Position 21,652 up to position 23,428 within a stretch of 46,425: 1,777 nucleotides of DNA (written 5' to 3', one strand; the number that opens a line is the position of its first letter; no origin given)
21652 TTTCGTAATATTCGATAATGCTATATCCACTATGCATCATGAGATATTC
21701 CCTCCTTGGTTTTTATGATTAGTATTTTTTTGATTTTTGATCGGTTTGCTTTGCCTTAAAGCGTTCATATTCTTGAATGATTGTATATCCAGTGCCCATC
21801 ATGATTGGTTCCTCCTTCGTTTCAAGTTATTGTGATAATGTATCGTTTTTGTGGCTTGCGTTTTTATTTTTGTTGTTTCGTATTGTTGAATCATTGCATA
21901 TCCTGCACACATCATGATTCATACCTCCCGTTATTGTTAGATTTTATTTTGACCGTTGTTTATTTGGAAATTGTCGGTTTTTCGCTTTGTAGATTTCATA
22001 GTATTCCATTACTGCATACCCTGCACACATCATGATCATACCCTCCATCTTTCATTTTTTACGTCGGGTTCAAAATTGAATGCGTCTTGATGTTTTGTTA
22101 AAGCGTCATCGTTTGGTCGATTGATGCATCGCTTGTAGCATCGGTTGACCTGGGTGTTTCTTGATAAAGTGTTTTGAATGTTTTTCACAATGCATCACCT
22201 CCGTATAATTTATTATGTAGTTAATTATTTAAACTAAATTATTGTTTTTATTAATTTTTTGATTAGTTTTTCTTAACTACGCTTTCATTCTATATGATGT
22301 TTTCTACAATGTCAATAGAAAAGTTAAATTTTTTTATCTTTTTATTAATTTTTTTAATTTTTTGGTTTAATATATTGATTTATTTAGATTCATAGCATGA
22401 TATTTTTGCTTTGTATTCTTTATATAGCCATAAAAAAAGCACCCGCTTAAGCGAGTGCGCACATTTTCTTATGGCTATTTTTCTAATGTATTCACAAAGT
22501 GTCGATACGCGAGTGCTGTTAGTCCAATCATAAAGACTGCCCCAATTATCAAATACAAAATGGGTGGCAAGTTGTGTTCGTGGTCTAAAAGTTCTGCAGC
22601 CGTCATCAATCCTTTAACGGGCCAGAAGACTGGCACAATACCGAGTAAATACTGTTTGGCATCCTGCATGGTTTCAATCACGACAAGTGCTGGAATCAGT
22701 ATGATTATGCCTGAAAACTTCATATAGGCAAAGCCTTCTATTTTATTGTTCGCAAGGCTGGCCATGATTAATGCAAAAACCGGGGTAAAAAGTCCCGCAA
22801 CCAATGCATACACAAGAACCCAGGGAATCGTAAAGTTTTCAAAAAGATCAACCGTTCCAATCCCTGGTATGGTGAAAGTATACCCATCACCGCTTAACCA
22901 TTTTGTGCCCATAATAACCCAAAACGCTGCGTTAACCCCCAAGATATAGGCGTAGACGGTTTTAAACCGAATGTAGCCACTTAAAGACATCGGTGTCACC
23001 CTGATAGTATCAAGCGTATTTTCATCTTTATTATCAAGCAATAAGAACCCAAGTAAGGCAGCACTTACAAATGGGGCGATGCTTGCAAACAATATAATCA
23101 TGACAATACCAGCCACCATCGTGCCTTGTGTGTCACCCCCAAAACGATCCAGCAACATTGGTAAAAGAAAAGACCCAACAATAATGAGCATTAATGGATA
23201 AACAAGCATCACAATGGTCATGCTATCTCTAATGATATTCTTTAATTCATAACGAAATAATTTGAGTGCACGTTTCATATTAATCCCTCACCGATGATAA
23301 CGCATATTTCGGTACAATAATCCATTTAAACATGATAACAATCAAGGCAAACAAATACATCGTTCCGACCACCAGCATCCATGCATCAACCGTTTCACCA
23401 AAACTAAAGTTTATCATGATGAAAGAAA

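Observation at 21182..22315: Operon of four tandem paralogous leaderless micro-ORFs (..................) that I cannot assign to any known family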

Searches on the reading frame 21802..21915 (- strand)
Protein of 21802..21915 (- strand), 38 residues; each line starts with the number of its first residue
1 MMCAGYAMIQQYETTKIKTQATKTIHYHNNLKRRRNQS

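Call 8: search_protein_families(library=pfam, proteins=[window:21802-21915:-], max_evalue=10)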
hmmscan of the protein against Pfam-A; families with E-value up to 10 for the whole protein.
seq(38 aa): 0 families

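Call 9: search_protein_families(library=ncbifam, proteins=[window:21802-21915:-], max_evalue=10)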
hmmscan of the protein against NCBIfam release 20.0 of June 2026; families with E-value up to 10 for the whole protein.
seq(38 aa): 0 families

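Call 36: search_protein_representatives(alignment_id=A3)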
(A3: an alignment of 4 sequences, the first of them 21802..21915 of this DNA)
Query: 4 sequences, 29 profile positions. Proteins with E-value up to 0.001 (for the whole library): 4; up to 1e-10: 2; up to 1e-30: 0. The best 4 are listed.
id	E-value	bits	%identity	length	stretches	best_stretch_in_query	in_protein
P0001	1.3e-13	66.4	-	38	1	1-27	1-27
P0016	2.8e-11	59.0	-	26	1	1-26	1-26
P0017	7.4e-07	44.8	-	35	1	1-22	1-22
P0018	3.1e-05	39.6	-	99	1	1-27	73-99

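Call 89: search_protein_families(library=padloc, proteins=[window:21802-21915:-], max_evalue=0.01)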
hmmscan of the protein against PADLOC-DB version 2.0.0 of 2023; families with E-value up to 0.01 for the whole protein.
seq(38 aa): 0 families

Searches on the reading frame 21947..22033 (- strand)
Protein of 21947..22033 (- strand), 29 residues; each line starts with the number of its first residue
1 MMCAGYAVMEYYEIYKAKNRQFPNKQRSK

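Call 8: search_protein_families(library=pfam, proteins=[window:21947-22033:-], max_evalue=10)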
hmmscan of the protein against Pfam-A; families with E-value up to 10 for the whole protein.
seq(29 aa): 0 families

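Call 9: search_protein_families(library=ncbifam, proteins=[window:21947-22033:-], max_evalue=10)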
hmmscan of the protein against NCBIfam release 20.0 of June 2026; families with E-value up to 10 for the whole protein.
seq(29 aa): 0 families

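Call 31: find_related_loci(query=A4, collection=genome_contigs, flank=3000)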
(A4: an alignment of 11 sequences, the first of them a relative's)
Query A4 (119 aa) in genome_contigs; peptide patterns used: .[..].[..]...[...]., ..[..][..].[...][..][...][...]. (x = any residue, [..] = any of these).
275 stretches matched a pattern; 83 encode a relative of the query (tblastn E <= 1e-3); the best 80 are kept; 80 distinct loci.
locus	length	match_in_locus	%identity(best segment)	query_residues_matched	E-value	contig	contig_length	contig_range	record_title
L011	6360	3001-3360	58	1-119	4e-40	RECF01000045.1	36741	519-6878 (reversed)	MAG: Acholeplasmatales bacterium isolate DLM2.Bin112 NODE_1089_length_36741_cov_8.73314, whole genome shotgun sequence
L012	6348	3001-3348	59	1-119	1e-39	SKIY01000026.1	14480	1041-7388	MAG: Candidatus Izimaplasma bacterium isolate CSBr16_79 CSBr16-3955, whole genome shotgun sequence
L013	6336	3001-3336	55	1-119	3e-34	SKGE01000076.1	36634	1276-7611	MAG: Candidatus Izimaplasma bacterium isolate CSBr16_127 CSBr16-482, whole genome shotgun sequence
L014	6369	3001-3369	49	2-119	2e-32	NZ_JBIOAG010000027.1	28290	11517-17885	Liberiplasma polymorphum strain C05PYG 27, whole genome shotgun sequence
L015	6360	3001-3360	51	4-119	1e-31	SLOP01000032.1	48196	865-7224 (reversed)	MAG: Candidatus Izimaplasma bacterium isolate CSSed165cm_460 CSSed16-5cm-694, whole genome shotgun sequence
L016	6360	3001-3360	50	4-119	4e-31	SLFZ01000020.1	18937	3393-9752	MAG: Candidatus Izimaplasma bacterium isolate CSSed162cmB_71 CSSed16-2cmB-6820, whole genome shotgun sequence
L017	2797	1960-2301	54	1-119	3e-31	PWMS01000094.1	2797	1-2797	MAG: Mollicutes bacterium isolate CSSed10_287 CS-Sed10-C148937, whole genome shotgun sequence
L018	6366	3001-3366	45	1-119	2e-26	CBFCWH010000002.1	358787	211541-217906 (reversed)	MAG TPA_asm: uncultured bacterium isolate ERR13917544_maxbin2_1 genome assembly, contig: ERZ26802894.5, whole genome sho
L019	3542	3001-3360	43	3-119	1e-25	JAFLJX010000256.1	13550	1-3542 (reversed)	MAG: Mycoplasmatota bacterium isolate MC-10 c_000000098657, whole genome shotgun sequence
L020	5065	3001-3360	43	3-119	4e-25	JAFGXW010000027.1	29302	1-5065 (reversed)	MAG: Bacilli bacterium isolate ZodW_Metabat.63 k87_1354322, whole genome shotgun sequence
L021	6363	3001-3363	42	1-119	5e-25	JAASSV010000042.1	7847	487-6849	MAG: Bacillales bacterium isolate KhS_metabat.25 KhS_C4882, whole genome shotgun sequence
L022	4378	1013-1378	44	2-119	1e-23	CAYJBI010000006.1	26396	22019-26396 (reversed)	MAG TPA_asm: uncultured Mariniplasma sp. isolate ERP122455_co2_240 genome assembly, contig: NODE_291_length_26396_cov_9.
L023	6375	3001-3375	40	2-119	5e-23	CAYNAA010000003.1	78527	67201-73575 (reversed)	MAG TPA_asm: uncultured Candidatus Izemoplasmatales bacterium isolate SRP252850_co1_199 genome assembly, contig: NODE_31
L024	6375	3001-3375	41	2-119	4e-23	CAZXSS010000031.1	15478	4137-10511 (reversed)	MAG TPA_asm: uncultured Candidatus Izemoplasmatales bacterium isolate SRP252850_co1_240 genome assembly, contig: NODE_70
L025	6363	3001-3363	39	3-119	1e-22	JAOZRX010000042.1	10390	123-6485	MAG: Candidatus Izemoplasma sp. isolate GMC6.maxbin2.120_sub GMC6_7492_length_10390_cov_11.497533, whole genome shotgun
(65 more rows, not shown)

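Call 37: predict_structure(alignment_id=A4)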
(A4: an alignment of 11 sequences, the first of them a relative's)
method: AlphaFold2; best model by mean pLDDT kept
length: 119 residues; sequences in the alignment: 11
mean_pLDDT: 48.7   pTM: 0.24
mean pLDDT of the five models: 48.7, 48.5, 48.4, 46.4, 45.9
residues with pLDDT >= 90: 0; 70-90: 25; 50-70: 7; < 50: 87
segments of 3 or more residues with pLDDT < 50: 33-119
pLDDT, mean of each block of 10 residues (from residue 1): 75 79 73 43 40 40 43 37 43 41 37 33
secondary structure, 60 per line:
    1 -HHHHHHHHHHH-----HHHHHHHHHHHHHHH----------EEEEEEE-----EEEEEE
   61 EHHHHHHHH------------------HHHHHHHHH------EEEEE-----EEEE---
elements in order: H2-12 H18-32 E43-49 E55-61 H62-69 H88-96 E103-107 E113-116

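Call 40: find_encoding_contigs(protein=P0003, flank=4000, max_places=3)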
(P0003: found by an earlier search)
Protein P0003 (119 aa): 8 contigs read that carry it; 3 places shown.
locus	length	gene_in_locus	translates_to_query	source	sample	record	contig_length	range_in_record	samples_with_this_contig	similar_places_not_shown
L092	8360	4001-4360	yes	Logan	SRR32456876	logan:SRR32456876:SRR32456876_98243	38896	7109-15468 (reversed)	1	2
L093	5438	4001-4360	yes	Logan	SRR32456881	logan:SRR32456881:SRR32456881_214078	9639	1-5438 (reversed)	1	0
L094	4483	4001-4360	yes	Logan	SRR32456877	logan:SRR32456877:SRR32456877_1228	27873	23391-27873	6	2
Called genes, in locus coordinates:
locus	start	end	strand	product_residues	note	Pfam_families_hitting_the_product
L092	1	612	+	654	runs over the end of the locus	PF00270:DEAD (faint), PF04851:ResIII, PF17757:UvrB_inter, PF27431:UvrB_3rd, PF00271:Helicase_C, PF12344:UvrB, PF02151:UVR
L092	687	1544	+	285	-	PF00005:ABC_tran, PF13304:AAA_21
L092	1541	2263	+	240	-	PF24686:FLQE3_permease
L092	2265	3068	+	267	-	-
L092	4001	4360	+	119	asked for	-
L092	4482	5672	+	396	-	PF03315:SDH_beta, PF03313:SDH_alpha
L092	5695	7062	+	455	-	PF01938:TRAM (weak), PF02005:TRM (weak), PF05958:tRNA_U5-meth_tr, PF02475:TRM5-TYW2_MTfase (weak), PF03602:Cons_hypoth95 (weak), PF05175:MTS (weak), PF09445:Methyltransf_15 (weak), PF13847:Methyltransf_31, +1 more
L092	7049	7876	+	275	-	PF02129:Peptidase_S15 (weak), PF00561:Abhydrolase_1, PF12146:Hydrolase_4, PF12697:Abhydrolase_6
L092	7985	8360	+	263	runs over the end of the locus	PF18761:Heliorhodopsin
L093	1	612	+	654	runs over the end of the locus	PF00270:DEAD (faint), PF04851:ResIII, PF17757:UvrB_inter, PF27431:UvrB_3rd, PF00271:Helicase_C, PF12344:UvrB, PF02151:UVR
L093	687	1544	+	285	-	PF00005:ABC_tran, PF13304:AAA_21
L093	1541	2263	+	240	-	PF24686:FLQE3_permease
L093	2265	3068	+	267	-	-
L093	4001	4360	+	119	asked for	-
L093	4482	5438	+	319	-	?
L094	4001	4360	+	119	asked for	-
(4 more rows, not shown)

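Call 41: find_encoding_contigs(protein=P0002, flank=3000, max_places=4)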
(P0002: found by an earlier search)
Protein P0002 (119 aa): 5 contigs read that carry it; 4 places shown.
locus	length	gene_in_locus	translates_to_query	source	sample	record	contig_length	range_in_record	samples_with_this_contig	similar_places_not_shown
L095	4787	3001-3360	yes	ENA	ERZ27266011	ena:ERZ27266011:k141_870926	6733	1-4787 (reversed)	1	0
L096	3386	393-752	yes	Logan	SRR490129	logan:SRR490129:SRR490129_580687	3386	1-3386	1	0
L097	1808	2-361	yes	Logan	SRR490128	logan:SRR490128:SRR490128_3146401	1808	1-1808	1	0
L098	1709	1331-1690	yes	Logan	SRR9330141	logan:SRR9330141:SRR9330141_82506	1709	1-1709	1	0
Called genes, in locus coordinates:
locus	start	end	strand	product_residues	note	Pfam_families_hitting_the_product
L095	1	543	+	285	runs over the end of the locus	PF00005:ABC_tran, PF13304:AAA_21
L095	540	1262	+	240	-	PF24686:FLQE3_permease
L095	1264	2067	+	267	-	-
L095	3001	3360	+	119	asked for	-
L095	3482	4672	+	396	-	PF03315:SDH_beta, PF03313:SDH_alpha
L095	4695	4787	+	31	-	?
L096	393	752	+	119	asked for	-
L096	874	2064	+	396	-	PF03315:SDH_beta, PF03313:SDH_alpha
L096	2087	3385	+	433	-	?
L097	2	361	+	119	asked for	?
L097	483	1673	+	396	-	PF03315:SDH_beta, PF03313:SDH_alpha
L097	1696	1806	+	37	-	?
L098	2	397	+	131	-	?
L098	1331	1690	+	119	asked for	-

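Call 58: search_solved_structures(query=A4, max_evalue=10, show_alignments=3)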
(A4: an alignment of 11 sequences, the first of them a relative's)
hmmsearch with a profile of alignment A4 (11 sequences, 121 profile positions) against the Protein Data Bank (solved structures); distinct sequences matched with E-value up to 10: 4.
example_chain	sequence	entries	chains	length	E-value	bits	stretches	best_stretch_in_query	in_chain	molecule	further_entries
4wy9_A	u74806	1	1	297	0.16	15.6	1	16-65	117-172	Putative MCP-type signal transduction protein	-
5hhl_A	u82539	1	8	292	0.31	14.6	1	86-119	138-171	Retron-type reverse transcriptase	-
7uim_D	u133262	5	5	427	0.62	13.7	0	86-119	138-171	Group II intron reverse transcriptase/maturase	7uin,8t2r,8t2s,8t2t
5hhj_A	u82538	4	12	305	1.8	12.2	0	86-119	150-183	Retron-type reverse transcriptase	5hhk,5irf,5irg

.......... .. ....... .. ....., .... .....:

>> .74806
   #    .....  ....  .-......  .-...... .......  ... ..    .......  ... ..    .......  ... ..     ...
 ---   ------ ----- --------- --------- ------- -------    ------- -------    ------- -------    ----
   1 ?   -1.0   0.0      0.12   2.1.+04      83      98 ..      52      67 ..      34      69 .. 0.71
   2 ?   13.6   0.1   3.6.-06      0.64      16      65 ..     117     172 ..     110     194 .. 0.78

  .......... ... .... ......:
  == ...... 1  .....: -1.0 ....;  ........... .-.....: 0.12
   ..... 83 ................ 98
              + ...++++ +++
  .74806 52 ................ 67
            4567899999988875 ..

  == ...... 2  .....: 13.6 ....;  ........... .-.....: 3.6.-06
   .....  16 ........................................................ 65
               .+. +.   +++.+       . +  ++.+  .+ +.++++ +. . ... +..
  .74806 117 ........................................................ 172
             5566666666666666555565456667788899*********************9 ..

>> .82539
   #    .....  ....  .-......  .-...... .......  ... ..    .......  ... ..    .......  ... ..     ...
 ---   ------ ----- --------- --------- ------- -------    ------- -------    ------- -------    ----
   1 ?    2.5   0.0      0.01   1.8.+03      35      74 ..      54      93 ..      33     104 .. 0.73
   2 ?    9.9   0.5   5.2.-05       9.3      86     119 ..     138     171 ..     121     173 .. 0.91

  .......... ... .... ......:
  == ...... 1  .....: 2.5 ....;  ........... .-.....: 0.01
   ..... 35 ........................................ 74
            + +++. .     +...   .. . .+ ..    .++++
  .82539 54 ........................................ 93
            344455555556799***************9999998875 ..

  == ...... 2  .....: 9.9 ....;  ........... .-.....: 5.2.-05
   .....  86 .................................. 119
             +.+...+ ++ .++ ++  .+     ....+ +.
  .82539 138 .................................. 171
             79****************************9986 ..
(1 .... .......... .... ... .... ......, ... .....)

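Call 59: find_homologous_proteins(query=A4, max_evalue=0.00001)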
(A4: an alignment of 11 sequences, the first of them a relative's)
Query A4 (11 sequences) (119 aa, profile of the alignment): 2507 proteins with E <= 0.00001 among 7413 candidates; the best 120 are listed.
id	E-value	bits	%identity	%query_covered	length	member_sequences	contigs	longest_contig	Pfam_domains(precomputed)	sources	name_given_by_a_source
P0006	6.6e-51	190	58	100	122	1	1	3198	PF22746.2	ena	-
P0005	8.8e-51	189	58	100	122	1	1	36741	PF04992.20,PF22746.2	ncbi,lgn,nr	ncbi:MAG: hypothetical protein EA374_02765 [Acholeplasmatales bacterium]|nr:MAG: hypothetical protei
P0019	9.4e-50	186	58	100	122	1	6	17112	PF22746.2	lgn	-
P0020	1.0e-48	183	57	100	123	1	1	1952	PF22746.2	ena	-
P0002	7.1e-48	180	100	100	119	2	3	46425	-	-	-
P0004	4.3e-47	177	86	100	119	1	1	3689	PF22746.2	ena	-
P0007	4.3e-47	177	59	100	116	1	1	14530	-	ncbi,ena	-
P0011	1.4e-46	176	50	97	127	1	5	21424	PF22746.2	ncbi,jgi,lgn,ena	-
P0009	5.6e-46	174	52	98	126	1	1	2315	PF22746.2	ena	-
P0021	6.3e-44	167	51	100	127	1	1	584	PF22746.2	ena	-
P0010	1.1e-43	166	54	100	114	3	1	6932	-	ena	-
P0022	2.1e-43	165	51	97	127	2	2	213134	PF22746.2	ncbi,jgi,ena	-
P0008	3.0e-42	162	55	100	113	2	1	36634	-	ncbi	-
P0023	3.3e-42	162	49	99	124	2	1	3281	-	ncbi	ncbi:MAG: hypothetical protein ACNA7U_07755, partial [Candidatus Izemoplasmataceae bacterium]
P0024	1.6e-41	159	46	98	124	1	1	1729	-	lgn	-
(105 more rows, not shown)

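Call 62: find_related_loci(query=A4, collection=metagenome_contigs, flank=3000)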
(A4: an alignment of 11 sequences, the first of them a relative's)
Query A4 (119 aa) in metagenome_contigs; peptide patterns used: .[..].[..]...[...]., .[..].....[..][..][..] (x = any residue, [..] = any of these).
195 stretches matched a pattern; 82 encode a relative of the query (tblastn E <= 1e-3); the best 80 are kept; 80 distinct loci.
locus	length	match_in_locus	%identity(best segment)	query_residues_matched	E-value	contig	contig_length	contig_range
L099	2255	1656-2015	51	4-119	1e-31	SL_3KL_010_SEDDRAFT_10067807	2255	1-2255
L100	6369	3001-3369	46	1-119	3e-27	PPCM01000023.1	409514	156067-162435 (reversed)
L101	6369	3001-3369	42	2-119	2e-26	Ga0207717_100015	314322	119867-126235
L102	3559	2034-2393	43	3-119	4e-26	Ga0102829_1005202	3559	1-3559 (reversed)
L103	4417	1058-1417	43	3-119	4e-26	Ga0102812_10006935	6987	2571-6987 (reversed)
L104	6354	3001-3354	47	2-119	1e-25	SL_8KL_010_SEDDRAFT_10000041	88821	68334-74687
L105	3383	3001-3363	45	2-119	1e-25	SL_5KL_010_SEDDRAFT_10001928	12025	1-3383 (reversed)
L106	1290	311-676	44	1-119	1e-25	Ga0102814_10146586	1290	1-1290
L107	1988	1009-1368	42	3-119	6e-25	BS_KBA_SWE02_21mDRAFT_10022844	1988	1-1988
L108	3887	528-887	42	3-119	7e-25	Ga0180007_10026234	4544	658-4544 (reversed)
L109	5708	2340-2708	42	2-119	3e-24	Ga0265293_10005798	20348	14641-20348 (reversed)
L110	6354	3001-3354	45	2-119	5e-24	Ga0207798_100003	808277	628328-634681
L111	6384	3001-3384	41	1-119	7e-24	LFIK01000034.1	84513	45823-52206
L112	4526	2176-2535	42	3-119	1e-23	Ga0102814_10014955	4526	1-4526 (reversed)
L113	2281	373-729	45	2-119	1e-23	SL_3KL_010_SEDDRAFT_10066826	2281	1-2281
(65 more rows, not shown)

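Call 68: predict_structure(alignment_id=A5)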
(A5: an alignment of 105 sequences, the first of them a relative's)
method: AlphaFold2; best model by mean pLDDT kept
length: 119 residues; sequences in the alignment: 105
mean_pLDDT: 69.8   pTM: 0.38
mean pLDDT of the five models: 69.8, 66.9, 65.6, 63.9, 59.7
residues with pLDDT >= 90: 17; 70-90: 43; 50-70: 47; < 50: 12
segments of 3 or more residues with pLDDT < 50: 36-38, 75-81
pLDDT, mean of each block of 10 residues (from residue 1): 89 92 86 55 73 76 64 49 56 59 67 71
secondary structure, 60 per line:
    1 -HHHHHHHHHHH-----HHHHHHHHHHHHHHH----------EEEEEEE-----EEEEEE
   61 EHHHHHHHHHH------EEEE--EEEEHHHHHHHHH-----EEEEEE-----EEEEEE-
elements in order: H2-12 H18-32 E43-49 E55-61 H62-71 E78-81 E84-87 H88-96 E102-107 E113-118

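Call 73: fold_search(model_id=the predicted structure, library=pdb)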
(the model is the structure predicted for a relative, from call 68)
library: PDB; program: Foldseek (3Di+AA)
matches with E <= 10: 471; with E <= 0.001: 0
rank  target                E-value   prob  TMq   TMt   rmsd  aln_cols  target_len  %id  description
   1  9foi_A                5.1e-01  0.23  0.26  0.16  12.0       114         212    8  Structure of human KCTD1 (released 2025-06-25)
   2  9n8h_A                5.1e-01  0.18  0.20  0.08  12.2        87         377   11  In situ sheathed flagellar filament of Vibrio cholerae resolved with helical reconstruction. (released 2025-09-24)
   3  9n8g_A                6.4e-01  0.18  0.19  0.08  11.8        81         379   14  In situ sheathed FlaA flagellar filament of Vibrio cholerae (released 2025-09-24)
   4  6s4l_C                7.2e-01  0.33  0.26  0.16  11.5        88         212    9  Structure of human KCTD1 (released 2020-07-15)
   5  9r2r_C                7.2e-01  0.18  0.23  0.21  13.8        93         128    9  De novo designed M7 protein fold (released 2025-05-14)
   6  9fq1_B                7.2e-01  0.14  0.25  0.17  11.7       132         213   11  Structure of the disease-causing mutant P20S of human KCTD1 (released 2025-04-23)
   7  9fq1_D                8.1e-01  0.21  0.24  0.15  11.0        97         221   10  Structure of the disease-causing mutant P20S of human KCTD1 (released 2025-04-23)
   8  9foi_D                8.1e-01  0.18  0.23  0.15  10.1        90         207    8  Structure of human KCTD1 (released 2025-06-25)
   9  7o86_A                8.6e-01  0.20  0.25  0.29   7.1       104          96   12  1.73A X-ray crystal structure of the conserved C-terminal (CCT) of human SPAK (released 2021-09-22)
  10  9n8g_C                8.6e-01  0.15  0.19  0.08  11.7        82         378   15  In situ sheathed FlaA flagellar filament of Vibrio cholerae (released 2025-09-24)
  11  8fbp_M                8.6e-01  0.08  0.15  0.05  13.1        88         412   11  Glutamine synthetase from Pseudomonas aeruginosa, filament double-unit in compressed conformation (released 2024-02-14)
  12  2bj3_A                1.0e+00  0.15  0.21  0.19  15.5       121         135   15  NIKR-apo (released 2005-04-08)
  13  9p7r_A1               1.1e+00  0.11  0.20  0.08  12.5        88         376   10  In situ structure of the sheathed FlaB flagellar filament in Vibrio cholerae (released 2025-09-24)
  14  5l07_A                1.2e+00  0.35  0.29  0.22  12.5        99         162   11  Crystal Structure of Quorum-Sensing Transcriptional Activator from Yersinia enterocolitica (released 2016-09-07)
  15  6mwz_B                1.2e+00  0.23  0.25  0.20  11.4        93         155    5  LasR LBD T75V/Y93F/A127W:BB0126 (released 2019-04-03)
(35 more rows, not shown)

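Call 91: find_related_loci(query=A4, collection=viral_contigs, flank=2000)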
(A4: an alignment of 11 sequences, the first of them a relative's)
Query A4 (119 aa) in viral_contigs; peptide patterns used: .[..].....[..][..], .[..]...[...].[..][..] (x = any residue, [..] = any of these).
36 stretches matched a pattern, but none encodes a relative of the query by tblastn (E <= 1e-3).

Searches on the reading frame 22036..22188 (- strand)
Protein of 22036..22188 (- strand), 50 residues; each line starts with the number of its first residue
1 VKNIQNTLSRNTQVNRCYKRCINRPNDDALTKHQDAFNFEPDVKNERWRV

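Call 8: search_protein_families(library=pfam, proteins=[window:22039-22188:-], max_evalue=10)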
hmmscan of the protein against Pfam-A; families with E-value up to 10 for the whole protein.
seq(50 aa): 1 family
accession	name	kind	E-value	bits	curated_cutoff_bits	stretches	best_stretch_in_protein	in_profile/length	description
PF02953.20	zf-Tim10_DDP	-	0.032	14.2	22.3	1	2-34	10-40/64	Tim10/DDP family zinc finger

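Call 9: search_protein_families(library=ncbifam, proteins=[window:22039-22188:-], max_evalue=10)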
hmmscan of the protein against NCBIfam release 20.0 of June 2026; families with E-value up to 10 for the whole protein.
seq(50 aa): 0 families

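Call 89: search_protein_families(library=padloc, proteins=[window:22036-22188:-], max_evalue=0.01)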
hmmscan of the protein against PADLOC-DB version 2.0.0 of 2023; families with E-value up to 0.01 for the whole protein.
window:22036-22188:- (50 aa): 0 families

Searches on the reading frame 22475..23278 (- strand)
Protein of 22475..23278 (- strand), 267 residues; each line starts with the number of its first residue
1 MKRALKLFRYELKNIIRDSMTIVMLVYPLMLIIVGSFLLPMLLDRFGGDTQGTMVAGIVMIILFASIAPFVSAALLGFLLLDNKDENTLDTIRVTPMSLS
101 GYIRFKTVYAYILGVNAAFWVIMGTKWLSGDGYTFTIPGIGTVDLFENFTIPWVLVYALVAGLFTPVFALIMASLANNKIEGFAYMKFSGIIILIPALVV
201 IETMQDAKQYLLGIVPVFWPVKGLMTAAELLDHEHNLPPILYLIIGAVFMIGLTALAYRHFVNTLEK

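Call 7: search_protein_families(library=pfam, proteins=[window:22475-23278:-], max_evalue=0.01)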
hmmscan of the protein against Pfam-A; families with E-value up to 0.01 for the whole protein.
window:22475-23278:- (267 aa): 1 family
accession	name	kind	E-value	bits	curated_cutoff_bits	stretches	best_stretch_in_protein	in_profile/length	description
PF12698.13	ABC2_membrane_3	-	0.0006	19.4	31.6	1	56-256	165-347/347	ABC-2 family transporter protein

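Call 80: search_protein_families(library=ncbifam, proteins=[window:22475-23278:-], max_evalue=0.001)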
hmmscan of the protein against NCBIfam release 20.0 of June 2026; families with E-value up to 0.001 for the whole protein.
window:22475-23278:- (267 aa): 0 families

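Call 89: search_protein_families(library=padloc, proteins=[window:22475-23278:-], max_evalue=0.01)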
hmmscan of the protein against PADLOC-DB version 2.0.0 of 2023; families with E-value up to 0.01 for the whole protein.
window:22475-23278:- (267 aa): 0 families
